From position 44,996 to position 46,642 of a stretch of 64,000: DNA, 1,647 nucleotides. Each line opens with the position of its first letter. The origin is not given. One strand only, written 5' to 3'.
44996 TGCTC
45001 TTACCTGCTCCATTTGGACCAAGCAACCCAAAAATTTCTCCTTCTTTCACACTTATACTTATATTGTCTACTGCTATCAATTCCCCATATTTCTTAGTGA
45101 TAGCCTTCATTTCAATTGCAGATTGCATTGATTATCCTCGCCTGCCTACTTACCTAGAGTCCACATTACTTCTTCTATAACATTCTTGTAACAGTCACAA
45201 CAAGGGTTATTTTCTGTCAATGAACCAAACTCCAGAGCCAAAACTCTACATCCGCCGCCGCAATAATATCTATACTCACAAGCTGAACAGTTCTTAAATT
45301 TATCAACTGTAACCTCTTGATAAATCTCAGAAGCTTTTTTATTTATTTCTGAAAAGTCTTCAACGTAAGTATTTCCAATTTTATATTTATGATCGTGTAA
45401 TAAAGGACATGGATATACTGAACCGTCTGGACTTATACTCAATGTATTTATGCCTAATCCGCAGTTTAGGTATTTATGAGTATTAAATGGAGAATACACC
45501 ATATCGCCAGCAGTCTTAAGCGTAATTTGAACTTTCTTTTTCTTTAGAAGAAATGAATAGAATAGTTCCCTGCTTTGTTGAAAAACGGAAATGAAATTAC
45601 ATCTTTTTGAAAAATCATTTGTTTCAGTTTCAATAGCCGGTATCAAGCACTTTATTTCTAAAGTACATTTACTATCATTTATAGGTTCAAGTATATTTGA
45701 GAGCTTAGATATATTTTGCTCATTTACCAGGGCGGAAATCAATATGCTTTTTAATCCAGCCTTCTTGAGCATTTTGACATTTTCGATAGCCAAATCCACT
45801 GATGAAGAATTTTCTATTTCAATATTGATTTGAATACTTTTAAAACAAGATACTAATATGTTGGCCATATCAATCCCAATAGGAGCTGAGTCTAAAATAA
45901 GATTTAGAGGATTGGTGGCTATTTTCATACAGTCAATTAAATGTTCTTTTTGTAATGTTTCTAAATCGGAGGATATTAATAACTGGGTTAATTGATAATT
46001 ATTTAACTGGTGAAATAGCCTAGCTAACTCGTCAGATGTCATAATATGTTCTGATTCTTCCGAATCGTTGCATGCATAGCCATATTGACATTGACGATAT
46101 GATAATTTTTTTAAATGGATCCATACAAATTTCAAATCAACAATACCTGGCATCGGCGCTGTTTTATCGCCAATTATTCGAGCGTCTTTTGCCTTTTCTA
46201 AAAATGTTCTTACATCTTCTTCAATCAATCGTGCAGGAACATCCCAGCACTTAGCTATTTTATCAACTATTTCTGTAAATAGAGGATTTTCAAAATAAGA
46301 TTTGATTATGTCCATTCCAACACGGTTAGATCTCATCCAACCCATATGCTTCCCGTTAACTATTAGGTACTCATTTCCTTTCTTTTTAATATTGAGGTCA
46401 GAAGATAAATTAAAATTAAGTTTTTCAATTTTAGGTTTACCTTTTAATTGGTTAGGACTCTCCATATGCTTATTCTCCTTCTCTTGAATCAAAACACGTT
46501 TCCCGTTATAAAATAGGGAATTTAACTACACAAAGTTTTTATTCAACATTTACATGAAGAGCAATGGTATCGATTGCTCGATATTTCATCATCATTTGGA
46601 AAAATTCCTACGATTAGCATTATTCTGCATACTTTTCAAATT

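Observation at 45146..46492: Second RRE-bearing SPASM protein whose radical-SAM cysteine triad appears degenerate (Cx5C)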

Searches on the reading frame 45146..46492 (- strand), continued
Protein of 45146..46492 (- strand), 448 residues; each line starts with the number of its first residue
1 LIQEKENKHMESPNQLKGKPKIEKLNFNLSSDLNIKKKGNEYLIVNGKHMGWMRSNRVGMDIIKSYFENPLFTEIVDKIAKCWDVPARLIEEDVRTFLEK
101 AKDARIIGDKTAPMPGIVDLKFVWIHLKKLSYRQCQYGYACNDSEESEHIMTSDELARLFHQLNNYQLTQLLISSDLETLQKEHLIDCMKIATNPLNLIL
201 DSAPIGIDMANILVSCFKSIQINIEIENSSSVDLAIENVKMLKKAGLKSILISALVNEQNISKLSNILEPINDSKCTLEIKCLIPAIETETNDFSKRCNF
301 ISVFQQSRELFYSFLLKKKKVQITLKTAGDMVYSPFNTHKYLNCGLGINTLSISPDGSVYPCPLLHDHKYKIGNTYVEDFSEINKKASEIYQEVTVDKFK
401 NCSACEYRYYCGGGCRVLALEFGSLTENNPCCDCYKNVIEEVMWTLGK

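Call 51: predict_structure(alignment_id=A4)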
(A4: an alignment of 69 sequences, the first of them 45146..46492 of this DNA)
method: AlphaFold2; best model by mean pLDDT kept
length: 448 residues; sequences in the alignment: 69
mean_pLDDT: 84.9   pTM: 0.84
mean pLDDT of the five models: 84.9, 83.8, 83.4, 83.4, 82.8
residues with pLDDT >= 90: 275; 70-90: 90; 50-70: 56; < 50: 27
segments of 3 or more residues with pLDDT < 50: 1-21
pLDDT, mean of each block of 10 residues (from residue 1): 39 39 57 91 93 95 93 97 98 97 88 68 90 52 62 95 95 94 90 93 95 97 93 97 97 91 94 92 64 62 85 87 66 73 92 95 91 97 97 92 92 90 88 86 77
secondary structure, 60 per line:
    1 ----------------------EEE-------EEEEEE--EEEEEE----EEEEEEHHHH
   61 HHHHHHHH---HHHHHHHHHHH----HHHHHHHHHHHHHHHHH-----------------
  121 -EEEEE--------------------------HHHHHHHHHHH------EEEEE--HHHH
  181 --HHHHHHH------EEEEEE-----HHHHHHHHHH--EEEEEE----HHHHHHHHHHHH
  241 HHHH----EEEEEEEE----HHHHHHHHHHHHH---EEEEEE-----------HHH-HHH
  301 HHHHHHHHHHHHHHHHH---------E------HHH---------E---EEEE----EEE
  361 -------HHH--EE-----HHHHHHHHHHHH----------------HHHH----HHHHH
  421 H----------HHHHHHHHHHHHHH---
elements in order: E23-25 E33-38 E41-46 E51-56 H57-68 H72-82 H87-103 E122-126 H153-163 E170-174 H177-180 H183-189 E196-201 H207-216 E219-224 H229-244 E249-256 H261-273 E277-282 H298-317 E350-353 E358-360 H380-391 H408-411 H416-421 H432-445

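Call 53: fold_search(model_id=the predicted structure, library=pdb)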
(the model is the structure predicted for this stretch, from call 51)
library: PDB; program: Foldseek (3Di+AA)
matches with E <= 10: 1763; with E <= 0.001: 42
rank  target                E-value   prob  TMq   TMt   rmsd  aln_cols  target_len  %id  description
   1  5wgg_A                2.9e-15  1.00  0.58  0.59   7.2       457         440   16  Structural Insights into Thioether Bond Formation in the Biosynthesis of Sactipeptides (released 2017-07-26)
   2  5why_A                1.0e-14  1.00  0.60  0.64   7.0       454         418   15  Structural Insights into Thioether Bond Formation in the Biosynthesis of Sactipeptides (released 2017-07-26)
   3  5v1s_A                9.5e-13  1.00  0.54  0.57  12.6       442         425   12  Crystal structure of Streptococcus suis SuiB bound to S-adenosylmethionine (released 2017-08-30)
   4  8vpo                  1.7e-11  1.00  0.70  0.70   4.7       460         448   15  X-Ray Crystal Structure of TigE from Paramaledivibacter caminithermalis (released 2024-02-07)
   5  5v1q_B                1.8e-11  1.00  0.51  0.52  12.2       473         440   11  Crystal structure of Streptococcus suis SuiB (released 2017-08-30)
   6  5v1t_A                2.5e-11  1.00  0.54  0.55  13.2       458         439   12  Crystal structure of Streptococcus suis SuiB bound to precursor peptide SuiA (released 2017-08-30)
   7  6efn                  1.3e-10  1.00  0.45  0.51  11.0       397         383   13  Structure of a RiPP maturase, SkfB (released 2018-10-24)
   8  4k37_B                5.1e-10  1.00  0.53  0.63   5.0       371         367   17  Native anSMEcpe with bound AdoMet (released 2013-05-08)
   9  4k36_A                6.8e-10  1.00  0.54  0.62   4.7       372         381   16  His6 tagged anSMEcpe with bound AdoMet (released 2013-05-08)
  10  4k37_A                1.3e-09  1.00  0.53  0.63   4.9       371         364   17  Native anSMEcpe with bound AdoMet (released 2013-05-08)
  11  4k38_A                2.9e-09  1.00  0.54  0.63   4.7       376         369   17  Native anSMEcpe with bound AdoMet and Kp18Cys peptide (released 2013-05-08)
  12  4k39_B                6.3e-09  1.00  0.53  0.64   4.9       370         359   17  Native anSMEcpe with bound AdoMet and Cp18Cys peptide (released 2013-05-08)
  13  4k38_B                1.2e-08  1.00  0.51  0.61   5.2       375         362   16  Native anSMEcpe with bound AdoMet and Kp18Cys peptide (released 2013-05-08)
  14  4k39_A                1.5e-08  1.00  0.51  0.61   5.4       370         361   16  Native anSMEcpe with bound AdoMet and Cp18Cys peptide (released 2013-05-08)
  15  9gmc_C                3.7e-08  1.00  0.58  0.68   4.4       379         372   12  Crystal structure of the complex formed between the radical SAM protein ChlB and the R3A mutant of ChlA (released 2025-06-25)
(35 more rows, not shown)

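Call 61: find_related_loci(query=A5, collection=genome_contigs, flank=7000)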
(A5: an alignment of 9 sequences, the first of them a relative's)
Query A5 (481 aa) in genome_contigs; peptide patterns used: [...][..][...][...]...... (x = any residue, [..] = any of these).
129 stretches matched a pattern; 101 encode a relative of the query (tblastn E <= 1e-3); the best 80 are kept; 80 distinct loci.
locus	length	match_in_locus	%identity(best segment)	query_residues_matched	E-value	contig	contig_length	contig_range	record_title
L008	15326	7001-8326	34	2-457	3e-83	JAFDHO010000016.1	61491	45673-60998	MAG: Deltaproteobacteria bacterium isolate Meg22_1214_Bin_272 Meg22_1214_Bin_272_scaffold_2046, whole genome shotgun seq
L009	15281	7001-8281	33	20-456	1e-71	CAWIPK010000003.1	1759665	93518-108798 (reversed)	MAG: uncultured Chloroflexia bacterium isolate MFD01721.bin.1.56 genome assembly, contig: contig_20194, whole genome sho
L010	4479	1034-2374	28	21-457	5e-51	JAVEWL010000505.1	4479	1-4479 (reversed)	MAG: FCB group bacterium isolate BF4_144 NODE_73041_length_4479_cov_3.515855_Biofilm4, whole genome shotgun sequence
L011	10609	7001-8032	30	110-461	7e-42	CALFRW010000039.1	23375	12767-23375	MAG TPA_asm: uncultured Haloplasmataceae bacterium isolate SRR1562003_bin.56_CONCOCT_v1.1_MAG genome assembly, contig: E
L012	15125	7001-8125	27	81-455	1e-40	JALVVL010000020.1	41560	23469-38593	MAG: Anaerolineales bacterium isolate M10_metabat1_scaf2bin.023 M10_NODE_293_length_41560_cov_11.031207, whole genome sh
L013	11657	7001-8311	28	37-447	2e-39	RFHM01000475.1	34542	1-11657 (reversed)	MAG: Acidobacteria bacterium isolate J050 k99_1613879, whole genome shotgun sequence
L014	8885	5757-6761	30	117-461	1e-39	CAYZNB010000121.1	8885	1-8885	MAG TPA_asm: uncultured Thermotogaceae bacterium isolate SRP241326_co1_280 genome assembly, contig: NODE_10093_length_88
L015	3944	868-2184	26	30-456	2e-36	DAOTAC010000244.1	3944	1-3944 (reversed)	MAG TPA_asm: Bacillota bacterium isolate AMR_MDS_2043 NODE_18528_length_3944_cov_4.120597, whole genome shotgun sequence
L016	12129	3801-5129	27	21-457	3e-35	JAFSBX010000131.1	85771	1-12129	MAG: Lachnospiraceae bacterium isolate RGIG3002 Goat_Rectum-3__c791997, whole genome shotgun sequence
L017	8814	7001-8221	26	43-469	1e-34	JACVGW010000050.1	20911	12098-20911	MAG: Theionarchaea archaeon isolate SZ_28-30 SZ_28-30_NODE_74_length_20911_cov_436.455170, whole genome shotgun sequence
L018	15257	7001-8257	26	42-457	3e-34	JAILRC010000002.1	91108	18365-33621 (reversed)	MAG: Lachnospiraceae bacterium isolate RUI374 k141_6085271_flag=0_multi=11.9988_len=91108, whole genome shotgun sequence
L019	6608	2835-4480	27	8-437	2e-32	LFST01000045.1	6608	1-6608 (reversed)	MAG: Candidatus Fermentithermobacillaceae bacterium DTU015 scaffold3798, whole genome shotgun sequence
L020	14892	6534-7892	24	14-456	3e-34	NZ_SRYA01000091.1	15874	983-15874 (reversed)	Petralouisia muris strain NM01_1-7b NODE_91_length_15874_cov_115.596, whole genome shotgun sequence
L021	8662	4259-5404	28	21-431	3e-31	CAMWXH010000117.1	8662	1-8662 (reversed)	MAG TPA_asm: uncultured Porphyromonadaceae bacterium isolate SRR14411255_bin.6_metawrap_v1.3_MAG genome assembly, contig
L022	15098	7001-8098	25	52-442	7e-31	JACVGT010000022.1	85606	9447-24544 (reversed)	MAG: Theionarchaea archaeon isolate SZ_20-22.3 SZ_20-22.3_bin20-22.3_016, whole genome shotgun sequence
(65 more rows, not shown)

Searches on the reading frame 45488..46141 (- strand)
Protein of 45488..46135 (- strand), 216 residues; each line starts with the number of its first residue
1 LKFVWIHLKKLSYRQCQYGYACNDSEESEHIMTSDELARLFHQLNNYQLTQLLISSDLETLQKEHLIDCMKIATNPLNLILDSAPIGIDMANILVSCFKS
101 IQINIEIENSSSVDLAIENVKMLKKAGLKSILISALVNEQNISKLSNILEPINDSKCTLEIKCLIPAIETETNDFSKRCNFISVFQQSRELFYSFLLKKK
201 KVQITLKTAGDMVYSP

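Call 24: search_protein_families(library=pfam, proteins=[window:45503-46141:-], max_evalue=10)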
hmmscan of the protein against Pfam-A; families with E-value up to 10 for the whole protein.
seq(213 aa): 0 families

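Call 31: search_protein_families(library=ncbifam, proteins=[window:45488-46135:-], max_evalue=10)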
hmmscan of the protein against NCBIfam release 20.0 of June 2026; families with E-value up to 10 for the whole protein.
window:45488-46135:- (216 aa): 7 families
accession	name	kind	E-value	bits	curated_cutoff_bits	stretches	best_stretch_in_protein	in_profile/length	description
TIGR04347.1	pseudo_SAM_Halo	equivalog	0.0052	16.1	525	1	4-75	41-110/390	TIGR04347 family pseudo-SAM/SPASM protein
TIGR04053.2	TIGR04053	equivalog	0.012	14.9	395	2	112-159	134-180/366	TIGR04053 family radical SAM/SPASM domain-containing protein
TIGR04054.1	rSAM_NirJ1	equivalog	0.014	14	650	1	13-75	47-108/387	putative heme d1 biosynthesis radical SAM protein NirJ1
TIGR04546.1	rSAM_ahbC_deAc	equivalog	0.025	13.4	650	1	4-75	42-111/390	12,18-didecarboxysiroheme deacetylase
NF047441.1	Lepto_OmpL47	equivalog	0.028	14.1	250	1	115-184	194-262/336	multi-beta-barrel domain surface protein OmpL47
TIGR03470.1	HpnH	equivalog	0.029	13.4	225.05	1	107-206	142-236/318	adenosyl-hopene transferase HpnH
TIGR03962.1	mycofact_rSAM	equivalog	0.054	12.7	265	1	102-198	123-214/339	mycofactocin radical SAM maturase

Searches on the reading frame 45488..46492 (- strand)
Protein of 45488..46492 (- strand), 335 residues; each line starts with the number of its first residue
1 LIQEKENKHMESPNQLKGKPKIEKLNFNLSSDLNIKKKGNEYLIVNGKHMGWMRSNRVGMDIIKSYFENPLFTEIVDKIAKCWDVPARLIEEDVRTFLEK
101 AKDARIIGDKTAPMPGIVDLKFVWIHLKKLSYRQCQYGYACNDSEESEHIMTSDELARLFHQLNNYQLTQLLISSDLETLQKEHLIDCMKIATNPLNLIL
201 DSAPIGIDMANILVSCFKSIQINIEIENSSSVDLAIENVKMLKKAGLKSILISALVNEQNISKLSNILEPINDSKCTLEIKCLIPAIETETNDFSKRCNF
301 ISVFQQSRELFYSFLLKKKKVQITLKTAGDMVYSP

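Call 31: search_protein_families(library=ncbifam, proteins=[window:45488-46492:-], max_evalue=10)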
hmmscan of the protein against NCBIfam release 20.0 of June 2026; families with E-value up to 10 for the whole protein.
window:45488-46492:- (335 aa): 9 families
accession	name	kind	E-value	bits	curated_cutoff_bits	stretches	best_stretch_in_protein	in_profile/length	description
NF050069.2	PqqD_rel_WgkC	exception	0.00017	21.5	110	1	32-108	11-87/103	PqqD family peptide maturation chaperone WgkC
TIGR04347.1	pseudo_SAM_Halo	equivalog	0.013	14.8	525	1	123-193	41-109/390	TIGR04347 family pseudo-SAM/SPASM protein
TIGR04054.1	rSAM_NirJ1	equivalog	0.025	13.2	650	1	131-194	46-108/387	putative heme d1 biosynthesis radical SAM protein NirJ1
TIGR04053.2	TIGR04053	equivalog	0.047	12.9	395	1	215-253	78-155/366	TIGR04053 family radical SAM/SPASM domain-containing protein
NF047441.1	Lepto_OmpL47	equivalog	0.058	13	250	1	235-303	195-262/336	multi-beta-barrel domain surface protein OmpL47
NF033536.1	lasso_PqqD_Bac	exception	0.067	13.3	80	1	57-107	36-86/88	lasso peptide biosynthesis PqqD family chaperone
TIGR04546.1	rSAM_ahbC_deAc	equivalog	0.081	11.7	650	1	123-193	42-110/390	12,18-didecarboxysiroheme deacetylase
TIGR03470.1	HpnH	equivalog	0.095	11.7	225.05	1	226-324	142-235/318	adenosyl-hopene transferase HpnH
TIGR03962.1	mycofact_rSAM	equivalog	0.14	11.3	265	1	221-288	123-190/339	mycofactocin radical SAM maturase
